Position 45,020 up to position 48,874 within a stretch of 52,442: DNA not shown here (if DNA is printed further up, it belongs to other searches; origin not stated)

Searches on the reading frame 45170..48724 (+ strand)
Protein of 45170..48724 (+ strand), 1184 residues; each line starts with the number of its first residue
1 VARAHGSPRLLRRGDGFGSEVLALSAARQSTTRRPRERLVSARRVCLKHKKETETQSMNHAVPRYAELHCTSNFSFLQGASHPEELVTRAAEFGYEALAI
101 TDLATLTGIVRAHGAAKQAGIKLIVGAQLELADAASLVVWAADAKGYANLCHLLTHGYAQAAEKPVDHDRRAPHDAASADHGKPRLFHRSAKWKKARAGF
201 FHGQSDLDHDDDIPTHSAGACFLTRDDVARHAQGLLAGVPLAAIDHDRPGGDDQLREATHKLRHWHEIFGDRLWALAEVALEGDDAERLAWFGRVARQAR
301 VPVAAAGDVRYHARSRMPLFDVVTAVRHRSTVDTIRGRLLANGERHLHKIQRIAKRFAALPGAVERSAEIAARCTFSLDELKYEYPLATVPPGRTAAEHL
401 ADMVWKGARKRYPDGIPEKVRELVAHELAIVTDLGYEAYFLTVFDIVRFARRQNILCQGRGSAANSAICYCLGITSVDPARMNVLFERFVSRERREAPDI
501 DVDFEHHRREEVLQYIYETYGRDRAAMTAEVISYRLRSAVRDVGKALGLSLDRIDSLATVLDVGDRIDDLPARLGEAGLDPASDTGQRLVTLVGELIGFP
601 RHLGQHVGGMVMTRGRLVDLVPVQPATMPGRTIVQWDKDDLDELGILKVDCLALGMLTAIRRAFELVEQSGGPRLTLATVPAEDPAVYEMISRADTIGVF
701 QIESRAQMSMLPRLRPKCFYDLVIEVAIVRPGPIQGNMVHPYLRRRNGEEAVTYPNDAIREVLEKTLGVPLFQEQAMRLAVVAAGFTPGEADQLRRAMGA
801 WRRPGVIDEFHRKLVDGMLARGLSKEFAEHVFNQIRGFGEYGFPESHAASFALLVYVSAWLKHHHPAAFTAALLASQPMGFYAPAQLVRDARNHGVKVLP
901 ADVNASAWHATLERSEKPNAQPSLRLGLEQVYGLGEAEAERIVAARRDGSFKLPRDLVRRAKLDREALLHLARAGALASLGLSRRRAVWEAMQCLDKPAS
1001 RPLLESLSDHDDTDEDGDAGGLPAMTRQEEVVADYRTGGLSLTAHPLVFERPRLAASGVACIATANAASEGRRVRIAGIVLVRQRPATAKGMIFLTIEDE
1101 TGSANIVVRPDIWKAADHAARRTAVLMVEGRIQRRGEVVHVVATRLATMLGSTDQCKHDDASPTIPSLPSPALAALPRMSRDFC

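Call 56: search_protein_families(library=pfam, proteins=[window:45170-48724:+], max_evalue=0.0001)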
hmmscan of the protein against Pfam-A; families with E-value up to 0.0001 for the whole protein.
window:45170-48724:+ (1184 aa): 5 families
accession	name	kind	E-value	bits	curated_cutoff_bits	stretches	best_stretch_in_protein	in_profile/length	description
PF07733.18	DNA_pol3_alpha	-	1.6e-83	280.7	23.9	1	398-653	1-260/260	Bacterial DNA polymerase III alpha NTPase domain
PF17657.6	DNA_pol3_finger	-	7.2e-60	201.5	22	1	656-821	1-165/166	Bacterial DNA polymerase III alpha subunit finger domain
PF14579.12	HHH_6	-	4.4e-22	78.5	25.6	1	895-986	1-89/90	Helix-hairpin-helix motif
PF02811.25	PHP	-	2.7e-20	73.8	26.4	1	67-165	1-104/164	PHP domain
PF01336.31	tRNA_anti-codon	-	7.3e-09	35.9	27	1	1074-1146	1-72/75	OB-fold nucleic acid binding domain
